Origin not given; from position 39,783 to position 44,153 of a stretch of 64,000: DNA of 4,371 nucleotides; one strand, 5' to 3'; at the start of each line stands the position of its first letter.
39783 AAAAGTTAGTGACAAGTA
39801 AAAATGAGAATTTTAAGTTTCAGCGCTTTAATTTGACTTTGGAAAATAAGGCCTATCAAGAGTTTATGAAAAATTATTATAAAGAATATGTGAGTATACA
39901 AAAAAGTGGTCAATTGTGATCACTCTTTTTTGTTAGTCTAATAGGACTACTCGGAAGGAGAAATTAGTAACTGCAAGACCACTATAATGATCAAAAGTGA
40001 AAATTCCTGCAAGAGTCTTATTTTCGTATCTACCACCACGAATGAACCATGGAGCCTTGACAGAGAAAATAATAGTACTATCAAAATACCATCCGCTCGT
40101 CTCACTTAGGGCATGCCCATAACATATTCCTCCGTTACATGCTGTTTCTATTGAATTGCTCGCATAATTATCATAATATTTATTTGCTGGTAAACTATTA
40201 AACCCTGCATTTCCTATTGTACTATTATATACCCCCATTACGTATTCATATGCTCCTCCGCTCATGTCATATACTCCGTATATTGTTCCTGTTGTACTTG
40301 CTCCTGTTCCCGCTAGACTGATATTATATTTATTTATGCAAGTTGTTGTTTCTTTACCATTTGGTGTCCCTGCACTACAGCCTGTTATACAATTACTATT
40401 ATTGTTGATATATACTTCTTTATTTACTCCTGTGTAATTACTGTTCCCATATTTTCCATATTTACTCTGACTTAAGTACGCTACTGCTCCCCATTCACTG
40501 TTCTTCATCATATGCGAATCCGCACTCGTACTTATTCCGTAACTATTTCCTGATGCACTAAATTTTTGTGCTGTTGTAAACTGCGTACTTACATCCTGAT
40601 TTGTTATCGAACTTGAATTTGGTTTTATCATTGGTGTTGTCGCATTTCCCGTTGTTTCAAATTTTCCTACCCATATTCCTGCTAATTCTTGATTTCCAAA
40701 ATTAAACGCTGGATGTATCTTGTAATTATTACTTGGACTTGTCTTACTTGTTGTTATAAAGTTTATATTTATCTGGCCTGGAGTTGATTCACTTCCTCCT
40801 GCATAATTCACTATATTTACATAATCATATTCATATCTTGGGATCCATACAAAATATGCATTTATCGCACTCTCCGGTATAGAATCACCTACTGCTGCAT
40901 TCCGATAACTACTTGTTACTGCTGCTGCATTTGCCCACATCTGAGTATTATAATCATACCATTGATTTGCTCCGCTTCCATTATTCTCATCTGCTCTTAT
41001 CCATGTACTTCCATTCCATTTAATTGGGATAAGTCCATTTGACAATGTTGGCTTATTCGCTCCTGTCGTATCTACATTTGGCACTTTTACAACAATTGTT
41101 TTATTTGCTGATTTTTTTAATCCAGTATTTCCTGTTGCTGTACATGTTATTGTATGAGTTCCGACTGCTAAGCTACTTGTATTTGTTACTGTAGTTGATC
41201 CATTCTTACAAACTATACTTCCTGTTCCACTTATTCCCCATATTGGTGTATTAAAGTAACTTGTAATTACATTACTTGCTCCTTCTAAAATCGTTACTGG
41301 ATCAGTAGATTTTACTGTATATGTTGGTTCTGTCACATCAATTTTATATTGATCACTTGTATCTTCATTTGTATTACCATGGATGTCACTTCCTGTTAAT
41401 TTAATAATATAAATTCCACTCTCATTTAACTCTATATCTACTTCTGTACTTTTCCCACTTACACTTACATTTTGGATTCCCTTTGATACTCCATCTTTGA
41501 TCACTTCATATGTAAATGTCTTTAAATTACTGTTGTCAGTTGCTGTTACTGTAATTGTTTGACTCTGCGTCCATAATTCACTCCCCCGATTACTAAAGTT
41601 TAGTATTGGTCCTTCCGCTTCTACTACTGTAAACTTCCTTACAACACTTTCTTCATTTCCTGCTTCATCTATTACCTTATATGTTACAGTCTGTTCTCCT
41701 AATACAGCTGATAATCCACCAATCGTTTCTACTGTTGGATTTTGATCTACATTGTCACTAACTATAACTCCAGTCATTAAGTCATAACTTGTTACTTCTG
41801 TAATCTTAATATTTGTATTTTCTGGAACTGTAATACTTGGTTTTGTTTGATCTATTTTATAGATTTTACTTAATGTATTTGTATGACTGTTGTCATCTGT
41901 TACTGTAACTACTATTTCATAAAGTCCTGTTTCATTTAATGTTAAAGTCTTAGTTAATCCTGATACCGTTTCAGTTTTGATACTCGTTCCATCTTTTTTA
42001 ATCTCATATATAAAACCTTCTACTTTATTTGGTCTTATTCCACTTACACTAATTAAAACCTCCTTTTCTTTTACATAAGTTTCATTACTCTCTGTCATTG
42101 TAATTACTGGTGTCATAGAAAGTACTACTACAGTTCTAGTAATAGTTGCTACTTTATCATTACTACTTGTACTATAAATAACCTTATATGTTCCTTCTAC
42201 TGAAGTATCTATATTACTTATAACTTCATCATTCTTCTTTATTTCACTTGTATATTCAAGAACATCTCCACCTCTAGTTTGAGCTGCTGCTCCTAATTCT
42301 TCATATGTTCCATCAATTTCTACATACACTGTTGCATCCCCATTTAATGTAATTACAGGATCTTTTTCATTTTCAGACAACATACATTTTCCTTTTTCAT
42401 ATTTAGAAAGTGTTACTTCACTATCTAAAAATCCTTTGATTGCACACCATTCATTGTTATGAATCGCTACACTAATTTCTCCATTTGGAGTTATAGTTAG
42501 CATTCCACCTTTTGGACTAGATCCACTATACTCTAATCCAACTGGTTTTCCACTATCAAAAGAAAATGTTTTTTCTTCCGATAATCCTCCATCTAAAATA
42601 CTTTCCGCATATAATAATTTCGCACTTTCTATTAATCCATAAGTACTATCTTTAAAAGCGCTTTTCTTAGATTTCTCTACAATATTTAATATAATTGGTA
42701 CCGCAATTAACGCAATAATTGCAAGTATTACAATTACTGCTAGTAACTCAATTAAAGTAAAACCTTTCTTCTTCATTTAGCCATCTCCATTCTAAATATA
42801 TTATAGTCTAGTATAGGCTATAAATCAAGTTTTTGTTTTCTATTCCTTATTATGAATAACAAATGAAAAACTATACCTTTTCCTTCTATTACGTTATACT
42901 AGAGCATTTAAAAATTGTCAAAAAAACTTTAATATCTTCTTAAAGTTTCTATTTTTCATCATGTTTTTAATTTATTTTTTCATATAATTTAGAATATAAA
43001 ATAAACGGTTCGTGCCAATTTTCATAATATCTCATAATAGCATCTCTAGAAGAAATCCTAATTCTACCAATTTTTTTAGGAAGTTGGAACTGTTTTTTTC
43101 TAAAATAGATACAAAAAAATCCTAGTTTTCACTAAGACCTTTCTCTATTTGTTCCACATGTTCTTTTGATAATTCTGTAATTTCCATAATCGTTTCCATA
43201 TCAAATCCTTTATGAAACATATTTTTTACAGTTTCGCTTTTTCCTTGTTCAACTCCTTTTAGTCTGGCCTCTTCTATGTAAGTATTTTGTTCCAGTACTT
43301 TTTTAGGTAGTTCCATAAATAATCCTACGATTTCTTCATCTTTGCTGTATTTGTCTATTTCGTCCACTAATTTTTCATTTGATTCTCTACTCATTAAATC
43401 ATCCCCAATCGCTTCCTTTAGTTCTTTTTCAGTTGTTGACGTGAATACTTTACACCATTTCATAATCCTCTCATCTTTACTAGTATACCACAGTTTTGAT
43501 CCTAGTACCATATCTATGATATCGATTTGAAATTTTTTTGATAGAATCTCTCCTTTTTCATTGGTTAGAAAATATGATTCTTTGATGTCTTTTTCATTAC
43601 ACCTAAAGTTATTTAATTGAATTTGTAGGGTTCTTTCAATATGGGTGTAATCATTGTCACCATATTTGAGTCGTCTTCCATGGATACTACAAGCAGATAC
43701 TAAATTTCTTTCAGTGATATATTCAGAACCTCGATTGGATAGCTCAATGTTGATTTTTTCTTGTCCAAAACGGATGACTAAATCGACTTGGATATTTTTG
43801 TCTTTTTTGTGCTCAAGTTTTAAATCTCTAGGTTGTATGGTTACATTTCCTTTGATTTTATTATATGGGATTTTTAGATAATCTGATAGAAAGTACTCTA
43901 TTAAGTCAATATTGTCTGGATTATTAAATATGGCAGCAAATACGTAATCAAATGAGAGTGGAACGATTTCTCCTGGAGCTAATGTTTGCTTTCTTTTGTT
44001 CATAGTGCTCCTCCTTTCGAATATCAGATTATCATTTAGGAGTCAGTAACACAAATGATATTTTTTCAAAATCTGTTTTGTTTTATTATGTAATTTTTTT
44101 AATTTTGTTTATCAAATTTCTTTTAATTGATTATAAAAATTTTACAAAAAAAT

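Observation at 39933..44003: GC-shifted module: a 947-aa prepilin-leader protein with Ig-like domains and an FGE-sulfatase-like C-terminal domain, with no pilus machinery nearby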

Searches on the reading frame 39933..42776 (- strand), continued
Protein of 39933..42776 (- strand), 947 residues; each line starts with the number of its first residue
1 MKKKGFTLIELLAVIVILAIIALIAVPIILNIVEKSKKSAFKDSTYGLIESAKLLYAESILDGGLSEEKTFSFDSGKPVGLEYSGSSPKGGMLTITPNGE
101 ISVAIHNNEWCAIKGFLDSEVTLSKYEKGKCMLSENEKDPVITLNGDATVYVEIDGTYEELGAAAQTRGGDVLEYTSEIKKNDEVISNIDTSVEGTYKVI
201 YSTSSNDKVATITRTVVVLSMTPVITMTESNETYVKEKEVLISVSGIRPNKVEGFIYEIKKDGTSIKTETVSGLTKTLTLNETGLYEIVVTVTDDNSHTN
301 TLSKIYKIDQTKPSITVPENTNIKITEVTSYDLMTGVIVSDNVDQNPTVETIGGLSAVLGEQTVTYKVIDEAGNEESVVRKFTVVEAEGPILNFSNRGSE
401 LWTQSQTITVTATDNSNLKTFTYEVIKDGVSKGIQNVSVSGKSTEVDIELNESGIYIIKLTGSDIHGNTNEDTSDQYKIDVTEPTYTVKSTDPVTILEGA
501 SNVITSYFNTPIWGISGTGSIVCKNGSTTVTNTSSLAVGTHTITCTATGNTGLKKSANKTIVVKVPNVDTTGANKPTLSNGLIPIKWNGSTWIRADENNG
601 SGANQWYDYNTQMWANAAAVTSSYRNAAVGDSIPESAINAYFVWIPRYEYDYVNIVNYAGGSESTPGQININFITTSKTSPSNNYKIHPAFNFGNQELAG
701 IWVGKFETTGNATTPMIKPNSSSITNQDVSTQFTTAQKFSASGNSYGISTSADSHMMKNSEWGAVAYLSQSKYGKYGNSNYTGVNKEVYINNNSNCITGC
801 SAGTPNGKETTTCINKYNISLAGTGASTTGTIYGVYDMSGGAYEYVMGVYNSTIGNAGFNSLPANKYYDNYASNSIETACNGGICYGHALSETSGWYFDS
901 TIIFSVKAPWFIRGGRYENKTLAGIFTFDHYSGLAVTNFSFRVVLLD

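Call 86: list_cluster_members(proteins=[P0001, P0002, P0004, P0078])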
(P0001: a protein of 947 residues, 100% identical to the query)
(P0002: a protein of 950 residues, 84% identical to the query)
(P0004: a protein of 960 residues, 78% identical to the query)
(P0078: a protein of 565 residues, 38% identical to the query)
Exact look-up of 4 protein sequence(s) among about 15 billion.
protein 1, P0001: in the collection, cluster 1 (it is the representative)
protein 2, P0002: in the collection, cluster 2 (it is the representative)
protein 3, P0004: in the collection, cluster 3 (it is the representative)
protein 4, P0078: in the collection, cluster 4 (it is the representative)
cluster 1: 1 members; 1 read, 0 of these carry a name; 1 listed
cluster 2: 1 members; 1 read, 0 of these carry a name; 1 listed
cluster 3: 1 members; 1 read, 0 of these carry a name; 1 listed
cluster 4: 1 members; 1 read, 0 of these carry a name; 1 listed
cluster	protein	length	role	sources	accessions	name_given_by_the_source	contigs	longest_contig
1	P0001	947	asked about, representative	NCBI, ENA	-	-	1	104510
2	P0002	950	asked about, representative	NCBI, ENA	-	-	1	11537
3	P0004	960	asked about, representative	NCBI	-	-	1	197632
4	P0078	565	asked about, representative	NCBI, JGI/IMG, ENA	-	-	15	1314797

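Call 90: search_protein_families(library=pfam, proteins=[L076:6794-7888:+, L076:7959-9626:+, L076:10150-11904:+, L076:11906-12670:+, L076:14279-14764:+, L076:14766-15260:+], max_evalue=0.001)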
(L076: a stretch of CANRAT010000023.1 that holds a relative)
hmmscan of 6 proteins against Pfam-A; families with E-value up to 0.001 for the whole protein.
L076:6794-7888:+ (364 aa): 2 families
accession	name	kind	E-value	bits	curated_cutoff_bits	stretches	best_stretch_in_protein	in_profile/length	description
PF00091.31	Tubulin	-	4.2e-54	184.2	33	1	11-172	1-190/190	Tubulin/FtsZ family, GTPase domain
PF12327.13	FtsZ_C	-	1.2e-31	109.3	27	1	220-314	1-95/95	FtsZ family, C-terminal domain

L076:7959-9626:+ (555 aa): 1 family
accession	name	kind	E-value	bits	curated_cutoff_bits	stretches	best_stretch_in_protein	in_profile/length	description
PF07963.17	N_methyl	-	0.00077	19.4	21.2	0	8-29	4-25/27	Prokaryotic N-terminal methylation motif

L076:10150-11904:+ (584 aa): 1 family
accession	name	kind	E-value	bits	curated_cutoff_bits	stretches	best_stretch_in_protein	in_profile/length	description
PF00482.28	T2SSF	-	3.9e-46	156.5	25.2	2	245-367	2-125/125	Type II secretion system (T2SS), protein F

L076:11906-12670:+ (254 aa): 2 families
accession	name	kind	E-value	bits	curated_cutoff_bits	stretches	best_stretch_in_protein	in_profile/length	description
PF06750.18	A24_N_bact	-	9.7e-34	115.7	23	1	11-93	1-83/84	Bacterial Peptidase A24 N-terminal domain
PF01478.23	Peptidase_A24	-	5.1e-17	62.7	26.5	1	104-213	1-103/104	Type IV leader peptidase family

L076:14279-14764:+ (161 aa): 0 families

L076:14766-15260:+ (164 aa): 1 family
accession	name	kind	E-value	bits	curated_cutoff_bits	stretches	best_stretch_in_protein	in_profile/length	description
PF07963.17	N_methyl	-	9.2e-06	25.5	21.2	1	2-25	3-26/27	Prokaryotic N-terminal methylation motif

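Call 91: search_protein_families(library=pfam, proteins=[L076:12712-14196:-, L076:15233-16147:-, L076:16012-16932:+, L076:9653-10027:-, L069:8071-8415:+, L069:8406-8855:+, L069:8856-9272:+, L069:9395-11242:+, L013:1537-1953:+], max_evalue=0.01)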
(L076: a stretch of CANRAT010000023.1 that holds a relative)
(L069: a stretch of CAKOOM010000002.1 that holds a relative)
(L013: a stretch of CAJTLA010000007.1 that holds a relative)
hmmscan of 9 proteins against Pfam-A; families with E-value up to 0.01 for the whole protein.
L076:12712-14196:- (494 aa): 14 families
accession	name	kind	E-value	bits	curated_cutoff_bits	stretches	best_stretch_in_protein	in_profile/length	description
PF00437.27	T2SSE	-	5.6e-123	410.7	24.9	1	9-387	5-369/370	Type II/IV secretion system protein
PF13173.12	AAA_14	-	5.3e-05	23.7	27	1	146-238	2-85/129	AAA domain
PF13401.12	AAA_22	-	0.00011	23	27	1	146-188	5-47/130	AAA domain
PF12775.13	AAA_7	-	0.00024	21.1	25.8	1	135-180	22-67/181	P-loop containing dynein motor region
PF01935.23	DUF87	-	0.00041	20.9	23.2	1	150-178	27-56/220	Helicase HerA, central domain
PF20720.3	nSTAND3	-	0.00041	20.5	27.2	1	132-185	4-56/155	Novel STAND NTPase 3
PF13191.12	AAA_16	-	0.00088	20.2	32.6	1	145-174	22-52/167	AAA ATPase domain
PF25199.1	nSTAND_NTPase5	-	0.0012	19.1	34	1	147-195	42-91/145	Novel STAND NTPase 5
PF04851.21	ResIII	-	0.0028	18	22.5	1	133-185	10-64/164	Type III restriction enzyme, res subunit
PF05673.19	DUF815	-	0.0031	17.1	23.8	1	149-182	56-89/249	Protein of unknown function (DUF815)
PF13245.12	AAA_19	-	0.0044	17.6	25.1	0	144-175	9-40/134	AAA domain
PF01580.24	FtsK_SpoIIIE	-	0.0047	16.8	24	0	128-168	22-61/221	FtsK/SpoIIIE family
PF13555.12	AAA_29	-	0.0061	16.7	27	0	143-163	18-39/61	P-loop containing region of AAA domain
PF03266.21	NTPase_1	-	0.0084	16.4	23.9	0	149-177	2-30/168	NTPase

L076:15233-16147:- (304 aa): 1 family
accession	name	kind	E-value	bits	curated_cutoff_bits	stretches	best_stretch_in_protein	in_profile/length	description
PF07670.19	Gate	-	1.2e-05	26.2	29.6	1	38-93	3-63/104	Nucleoside recognition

L076:16012-16932:+ (306 aa): 1 family
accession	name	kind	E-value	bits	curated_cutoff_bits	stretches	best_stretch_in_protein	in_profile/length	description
PF09479.16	Flg_new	-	1.6e-17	63.8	27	2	100-161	1-65/65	Listeria-Bacteroides repeat domain (List_Bact_rpt)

L076:9653-10027:- (124 aa): 1 family
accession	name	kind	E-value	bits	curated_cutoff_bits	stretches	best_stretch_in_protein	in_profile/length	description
PF14181.11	YqfQ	-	2.6e-07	31.4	27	1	33-96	50-113/166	YqfQ-like protein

L069:8071-8415:+ (114 aa): 3 families
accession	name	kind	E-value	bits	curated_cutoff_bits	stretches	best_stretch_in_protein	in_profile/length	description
PF07963.17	N_methyl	-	4.9e-06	26.3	21.2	1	4-27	3-26/27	Prokaryotic N-terminal methylation motif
PF14221.11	DUF4330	-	0.00071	20.2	27.6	1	8-95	14-99/167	Domain of unknown function (DUF4330)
PF25115.1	Agd3_CE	-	0.0039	16.7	27.6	1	32-85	76-129/366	Agd3 deacetylase domain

L069:8406-8855:+ (149 aa): 0 families

L069:8856-9272:+ (138 aa): 0 families

L069:9395-11242:+ (615 aa): 0 families

L013:1537-1953:+ (138 aa): 1 family
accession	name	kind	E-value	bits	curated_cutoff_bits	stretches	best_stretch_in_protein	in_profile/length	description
PF07963.17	N_methyl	-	2.9e-10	39.7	21.2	1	3-27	2-26/27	Prokaryotic N-terminal methylation motif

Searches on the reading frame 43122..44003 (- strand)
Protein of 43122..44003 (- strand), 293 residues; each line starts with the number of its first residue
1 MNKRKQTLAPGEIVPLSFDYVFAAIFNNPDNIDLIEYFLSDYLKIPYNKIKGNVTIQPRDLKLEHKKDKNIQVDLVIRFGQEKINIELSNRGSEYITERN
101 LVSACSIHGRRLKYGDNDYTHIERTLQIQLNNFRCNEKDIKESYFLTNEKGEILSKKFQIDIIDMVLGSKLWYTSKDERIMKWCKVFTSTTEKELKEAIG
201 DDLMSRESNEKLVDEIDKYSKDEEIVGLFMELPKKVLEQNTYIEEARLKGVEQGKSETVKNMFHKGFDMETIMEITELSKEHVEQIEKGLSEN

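Call 3: search_protein_families(library=pfam, proteins=[window:43122-44003:-], max_evalue=0.1)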
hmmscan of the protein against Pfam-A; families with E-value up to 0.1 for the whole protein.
window:43122-44003:- (293 aa): 1 family
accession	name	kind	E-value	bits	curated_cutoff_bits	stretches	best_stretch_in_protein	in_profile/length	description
PF12784.13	PDDEXK_2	-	5e-18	66.1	27.4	1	18-246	3-229/229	PD-(D/E)XK nuclease family transposase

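Call 4: search_protein_families(library=ncbifam, proteins=[window:43122-44003:-], max_evalue=0.1)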
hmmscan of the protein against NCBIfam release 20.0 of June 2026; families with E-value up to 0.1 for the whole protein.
window:43122-44003:- (293 aa): 4 families
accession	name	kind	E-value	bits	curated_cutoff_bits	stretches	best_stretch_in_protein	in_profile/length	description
TIGR01784.1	T_den_put_tspse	subfamily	1.4e-16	61.2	52.1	1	18-286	2-273/273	Rpn family recombination-promoting nuclease/putative transposase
NF040785.1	CD3324_fam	subfamily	0.021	14.9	65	1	210-286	10-81/82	CD3324 family protein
NF010765.0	PRK14168.1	equivalog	0.058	12.6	501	0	199-237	66-106/297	bifunctional methylenetetrahydrofolate dehydrogenase/methenyltetrahydrofolate cyclohydrolase FolD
TIGR00165.1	S18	equivalog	0.081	13.2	38.75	0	29-68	18-59/70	30S ribosomal protein S18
